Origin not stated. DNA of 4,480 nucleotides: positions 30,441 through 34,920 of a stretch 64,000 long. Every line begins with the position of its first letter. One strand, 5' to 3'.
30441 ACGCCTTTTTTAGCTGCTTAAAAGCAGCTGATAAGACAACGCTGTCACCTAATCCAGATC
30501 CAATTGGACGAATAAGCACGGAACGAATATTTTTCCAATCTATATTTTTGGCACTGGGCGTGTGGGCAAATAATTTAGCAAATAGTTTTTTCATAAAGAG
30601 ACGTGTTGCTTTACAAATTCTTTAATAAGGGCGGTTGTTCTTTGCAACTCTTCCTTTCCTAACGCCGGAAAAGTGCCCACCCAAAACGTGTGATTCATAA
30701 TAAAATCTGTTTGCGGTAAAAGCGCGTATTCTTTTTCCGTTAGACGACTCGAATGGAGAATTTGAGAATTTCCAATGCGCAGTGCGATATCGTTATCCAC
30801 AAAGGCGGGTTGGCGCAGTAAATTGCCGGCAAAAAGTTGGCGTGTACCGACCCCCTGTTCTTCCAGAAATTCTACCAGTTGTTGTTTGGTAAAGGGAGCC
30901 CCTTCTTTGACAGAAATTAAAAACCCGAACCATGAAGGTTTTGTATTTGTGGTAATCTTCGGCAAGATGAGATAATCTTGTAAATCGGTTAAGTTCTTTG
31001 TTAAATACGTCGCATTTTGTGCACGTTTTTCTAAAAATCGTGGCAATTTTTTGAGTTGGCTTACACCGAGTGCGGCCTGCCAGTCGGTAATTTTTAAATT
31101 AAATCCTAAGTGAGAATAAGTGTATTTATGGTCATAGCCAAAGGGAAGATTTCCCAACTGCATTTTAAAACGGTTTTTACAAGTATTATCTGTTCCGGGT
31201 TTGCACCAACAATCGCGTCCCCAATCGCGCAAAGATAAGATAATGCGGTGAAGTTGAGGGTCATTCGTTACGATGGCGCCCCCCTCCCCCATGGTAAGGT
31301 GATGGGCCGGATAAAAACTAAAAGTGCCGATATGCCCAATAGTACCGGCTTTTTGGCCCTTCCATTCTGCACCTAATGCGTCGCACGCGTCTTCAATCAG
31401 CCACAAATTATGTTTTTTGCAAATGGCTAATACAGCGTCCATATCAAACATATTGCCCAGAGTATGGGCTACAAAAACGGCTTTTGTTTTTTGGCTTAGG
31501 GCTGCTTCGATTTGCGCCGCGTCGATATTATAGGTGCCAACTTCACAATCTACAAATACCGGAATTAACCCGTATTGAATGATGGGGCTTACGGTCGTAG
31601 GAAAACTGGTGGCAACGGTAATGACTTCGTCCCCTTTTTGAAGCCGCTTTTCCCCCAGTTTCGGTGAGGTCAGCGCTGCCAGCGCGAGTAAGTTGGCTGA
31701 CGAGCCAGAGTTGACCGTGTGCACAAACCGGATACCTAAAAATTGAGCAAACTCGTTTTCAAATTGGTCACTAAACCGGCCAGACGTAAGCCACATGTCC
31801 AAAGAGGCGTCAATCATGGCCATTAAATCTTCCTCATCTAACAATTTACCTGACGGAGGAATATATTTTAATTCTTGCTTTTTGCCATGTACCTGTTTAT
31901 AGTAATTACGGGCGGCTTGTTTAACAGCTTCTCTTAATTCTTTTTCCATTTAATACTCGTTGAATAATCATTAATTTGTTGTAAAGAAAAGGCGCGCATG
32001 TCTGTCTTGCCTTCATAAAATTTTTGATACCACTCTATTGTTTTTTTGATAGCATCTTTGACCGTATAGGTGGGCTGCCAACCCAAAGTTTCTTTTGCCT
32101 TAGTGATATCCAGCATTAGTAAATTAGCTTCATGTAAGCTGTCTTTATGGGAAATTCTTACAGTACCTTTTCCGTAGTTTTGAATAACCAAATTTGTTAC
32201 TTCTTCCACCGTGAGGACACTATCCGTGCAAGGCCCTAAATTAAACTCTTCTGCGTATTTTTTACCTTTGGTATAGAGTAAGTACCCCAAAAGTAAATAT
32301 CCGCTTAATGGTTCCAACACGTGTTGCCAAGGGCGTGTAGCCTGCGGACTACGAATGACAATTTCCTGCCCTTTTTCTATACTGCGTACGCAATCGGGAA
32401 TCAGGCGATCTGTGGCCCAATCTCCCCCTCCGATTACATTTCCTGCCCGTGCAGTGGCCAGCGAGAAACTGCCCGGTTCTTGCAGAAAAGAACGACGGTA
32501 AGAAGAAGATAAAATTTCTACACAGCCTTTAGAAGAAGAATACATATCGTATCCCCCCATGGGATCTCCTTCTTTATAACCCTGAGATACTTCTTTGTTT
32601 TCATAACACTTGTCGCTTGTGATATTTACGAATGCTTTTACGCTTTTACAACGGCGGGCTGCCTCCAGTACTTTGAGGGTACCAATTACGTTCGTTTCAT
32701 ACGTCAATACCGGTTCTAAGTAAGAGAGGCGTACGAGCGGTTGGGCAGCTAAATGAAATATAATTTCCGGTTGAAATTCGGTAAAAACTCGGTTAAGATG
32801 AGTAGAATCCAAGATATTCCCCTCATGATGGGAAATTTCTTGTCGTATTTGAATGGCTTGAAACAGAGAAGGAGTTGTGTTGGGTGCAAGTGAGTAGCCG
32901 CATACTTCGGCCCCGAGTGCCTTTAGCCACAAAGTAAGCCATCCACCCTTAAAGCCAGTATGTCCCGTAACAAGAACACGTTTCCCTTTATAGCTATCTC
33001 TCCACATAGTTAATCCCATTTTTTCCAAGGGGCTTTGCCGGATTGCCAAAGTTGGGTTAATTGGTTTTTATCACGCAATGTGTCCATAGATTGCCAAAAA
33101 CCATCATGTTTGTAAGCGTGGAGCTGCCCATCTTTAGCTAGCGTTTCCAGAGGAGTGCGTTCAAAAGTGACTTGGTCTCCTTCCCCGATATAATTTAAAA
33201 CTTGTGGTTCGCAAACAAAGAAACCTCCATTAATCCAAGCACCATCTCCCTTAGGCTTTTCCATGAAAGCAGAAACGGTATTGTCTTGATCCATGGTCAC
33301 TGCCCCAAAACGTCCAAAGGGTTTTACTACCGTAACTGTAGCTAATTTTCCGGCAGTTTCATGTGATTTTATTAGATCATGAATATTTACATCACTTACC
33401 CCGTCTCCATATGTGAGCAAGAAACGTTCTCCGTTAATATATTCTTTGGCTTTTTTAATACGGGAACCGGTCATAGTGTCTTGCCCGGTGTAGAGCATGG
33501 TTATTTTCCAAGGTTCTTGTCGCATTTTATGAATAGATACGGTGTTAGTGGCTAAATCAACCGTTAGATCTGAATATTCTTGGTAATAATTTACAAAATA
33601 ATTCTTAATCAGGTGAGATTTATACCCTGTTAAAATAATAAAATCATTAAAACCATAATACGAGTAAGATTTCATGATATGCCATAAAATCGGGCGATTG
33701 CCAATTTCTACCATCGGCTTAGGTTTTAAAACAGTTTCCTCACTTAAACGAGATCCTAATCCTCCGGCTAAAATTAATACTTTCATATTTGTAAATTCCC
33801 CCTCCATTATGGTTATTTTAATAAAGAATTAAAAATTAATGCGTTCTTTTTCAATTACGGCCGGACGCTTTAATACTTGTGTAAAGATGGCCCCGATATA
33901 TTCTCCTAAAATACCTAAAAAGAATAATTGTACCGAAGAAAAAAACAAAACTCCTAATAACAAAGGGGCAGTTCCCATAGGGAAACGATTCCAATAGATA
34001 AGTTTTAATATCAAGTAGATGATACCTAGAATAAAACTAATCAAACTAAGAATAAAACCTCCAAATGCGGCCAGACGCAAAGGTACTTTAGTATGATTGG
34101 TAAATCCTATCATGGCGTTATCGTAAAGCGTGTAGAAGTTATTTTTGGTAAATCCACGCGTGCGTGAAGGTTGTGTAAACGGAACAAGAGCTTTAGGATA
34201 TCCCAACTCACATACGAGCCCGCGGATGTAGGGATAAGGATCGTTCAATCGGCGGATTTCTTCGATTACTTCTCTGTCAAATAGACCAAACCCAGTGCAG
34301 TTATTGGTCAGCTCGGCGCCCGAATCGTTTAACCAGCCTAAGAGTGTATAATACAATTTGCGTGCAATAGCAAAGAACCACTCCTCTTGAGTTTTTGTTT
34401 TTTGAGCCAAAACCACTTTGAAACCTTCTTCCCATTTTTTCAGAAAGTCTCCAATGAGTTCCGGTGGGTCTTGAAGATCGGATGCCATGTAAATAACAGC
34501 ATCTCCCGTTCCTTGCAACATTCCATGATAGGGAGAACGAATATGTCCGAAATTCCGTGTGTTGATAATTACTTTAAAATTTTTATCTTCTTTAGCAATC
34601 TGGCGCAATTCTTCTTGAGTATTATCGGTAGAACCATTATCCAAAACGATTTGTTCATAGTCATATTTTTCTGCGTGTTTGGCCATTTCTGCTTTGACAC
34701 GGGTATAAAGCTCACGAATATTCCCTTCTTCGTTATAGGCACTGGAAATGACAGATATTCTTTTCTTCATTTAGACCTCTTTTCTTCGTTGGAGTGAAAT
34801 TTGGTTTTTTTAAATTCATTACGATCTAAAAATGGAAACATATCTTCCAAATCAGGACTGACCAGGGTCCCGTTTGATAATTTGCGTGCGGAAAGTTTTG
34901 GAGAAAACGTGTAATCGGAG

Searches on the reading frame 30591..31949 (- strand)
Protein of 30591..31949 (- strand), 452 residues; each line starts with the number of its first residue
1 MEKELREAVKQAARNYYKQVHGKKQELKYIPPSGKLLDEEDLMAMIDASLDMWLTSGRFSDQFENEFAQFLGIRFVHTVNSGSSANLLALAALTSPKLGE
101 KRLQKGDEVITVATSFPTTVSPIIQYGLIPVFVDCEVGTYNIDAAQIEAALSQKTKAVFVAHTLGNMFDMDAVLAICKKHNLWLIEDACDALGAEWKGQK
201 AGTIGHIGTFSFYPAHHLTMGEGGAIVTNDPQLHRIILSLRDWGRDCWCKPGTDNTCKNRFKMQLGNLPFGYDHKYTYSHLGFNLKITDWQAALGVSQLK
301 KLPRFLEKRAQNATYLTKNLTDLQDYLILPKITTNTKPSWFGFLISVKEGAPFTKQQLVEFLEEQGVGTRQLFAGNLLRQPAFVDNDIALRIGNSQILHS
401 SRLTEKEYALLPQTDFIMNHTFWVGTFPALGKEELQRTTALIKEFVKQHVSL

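Call 34: search_protein_families(library=pfam, proteins=[window:30591-31949:-], max_evalue=0.01)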
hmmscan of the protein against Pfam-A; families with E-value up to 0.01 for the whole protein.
window:30591-31949:- (452 aa): 5 families
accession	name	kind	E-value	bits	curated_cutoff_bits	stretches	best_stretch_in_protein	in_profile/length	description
PF01041.23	DegT_DnrJ_EryC1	-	8.9e-97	325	19.8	1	40-387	5-321/360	DegT/DnrJ/EryC1/StrS aminotransferase family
PF00266.25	Aminotran_5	-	2.6e-06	27.1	21.5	1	62-193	47-181/371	Aminotransferase class-V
PF00155.27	Aminotran_1_2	-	2.9e-05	23.9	19.7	1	60-187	44-185/361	Aminotransferase class I and II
PF01212.27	Beta_elim_lyase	-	0.00046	20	27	1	62-189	36-170/288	Beta-eliminating lyase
PF01053.26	Cys_Met_Meta_PP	-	0.00059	18.9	27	1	61-189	55-175/381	Cys/Met metabolism PLP-dependent enzyme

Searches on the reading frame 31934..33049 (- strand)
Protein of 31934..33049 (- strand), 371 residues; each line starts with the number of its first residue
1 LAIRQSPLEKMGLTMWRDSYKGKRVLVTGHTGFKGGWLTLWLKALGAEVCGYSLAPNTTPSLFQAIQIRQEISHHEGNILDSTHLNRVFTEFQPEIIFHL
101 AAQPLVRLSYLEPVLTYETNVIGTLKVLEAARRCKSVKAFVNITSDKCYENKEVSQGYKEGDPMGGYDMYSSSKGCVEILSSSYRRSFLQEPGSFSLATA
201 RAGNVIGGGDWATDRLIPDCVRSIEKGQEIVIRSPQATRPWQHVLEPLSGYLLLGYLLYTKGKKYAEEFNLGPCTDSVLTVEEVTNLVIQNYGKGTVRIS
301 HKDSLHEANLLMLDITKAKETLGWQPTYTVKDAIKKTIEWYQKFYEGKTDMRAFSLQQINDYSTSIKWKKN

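Call 34: search_protein_families(library=pfam, proteins=[window:31934-33049:-], max_evalue=0.01)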
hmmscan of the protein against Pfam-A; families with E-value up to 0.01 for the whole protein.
window:31934-33049:- (371 aa): 6 families
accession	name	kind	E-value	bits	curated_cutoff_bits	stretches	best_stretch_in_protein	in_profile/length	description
PF16363.11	GDP_Man_Dehyd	-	8.3e-39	134.4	27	1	26-337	1-332/332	GDP-mannose 4,6 dehydratase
PF01370.27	Epimerase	-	3.9e-31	108.7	20.9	1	25-252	1-222/240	NAD dependent epimerase/dehydratase family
PF02719.21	Polysacc_synt_2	-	7.8e-15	55.3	20.2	1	64-241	48-203/293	Polysaccharide biosynthesis protein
PF04321.23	RmlD_sub_bind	-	1.2e-07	31.5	27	1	24-176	2-131/287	RmlD substrate binding domain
PF01073.25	3Beta_HSD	-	6.5e-06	25.8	22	1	26-224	1-200/280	3-beta hydroxysteroid dehydrogenase/isomerase family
PF07993.18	NAD_binding_4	-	0.00029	20.5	20.1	1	95-153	90-145/258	Male sterility protein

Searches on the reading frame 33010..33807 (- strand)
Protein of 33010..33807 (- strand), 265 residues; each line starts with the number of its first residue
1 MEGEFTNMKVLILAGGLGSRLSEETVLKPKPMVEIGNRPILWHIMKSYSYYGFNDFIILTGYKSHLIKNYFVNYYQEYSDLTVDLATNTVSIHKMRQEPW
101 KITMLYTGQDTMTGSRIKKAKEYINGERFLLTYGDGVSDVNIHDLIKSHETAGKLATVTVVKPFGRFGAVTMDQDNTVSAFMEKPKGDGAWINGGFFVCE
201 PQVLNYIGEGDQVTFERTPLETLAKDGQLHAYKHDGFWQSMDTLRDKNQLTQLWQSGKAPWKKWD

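Call 34: search_protein_families(library=pfam, proteins=[window:33010-33807:-], max_evalue=0.01)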
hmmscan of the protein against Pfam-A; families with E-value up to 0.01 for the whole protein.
window:33010-33807:- (265 aa): 3 families
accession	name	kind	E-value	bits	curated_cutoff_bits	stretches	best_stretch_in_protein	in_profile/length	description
PF00483.29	NTP_transferase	-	8.5e-22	78.4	21.2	1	9-230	1-216/245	Nucleotidyl transferase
PF12804.13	NTP_transf_3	-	8.5e-07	29.7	27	1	10-65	1-51/160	MobA-like NTP transferase domain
PF06342.18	DUF1057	-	0.0027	17.3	21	1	81-162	194-275/297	Alpha/beta hydrolase of unknown function (DUF1057)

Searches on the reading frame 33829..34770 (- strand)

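Call 34: search_protein_families(library=pfam, proteins=[window:33829-34770:-], max_evalue=0.01)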
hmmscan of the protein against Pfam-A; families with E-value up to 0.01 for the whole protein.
window:33829-34770:- (313 aa): 2 families
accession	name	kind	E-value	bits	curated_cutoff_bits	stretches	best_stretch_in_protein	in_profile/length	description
PF00535.33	Glycos_transf_2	-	8.1e-28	97.9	23.3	1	6-172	1-167/168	Glycosyl transferase family 2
PF22571.1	LiaI-LiaF-TM_PspC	-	0.0094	16.1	27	0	215-287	64-136/142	PspC transmembrane region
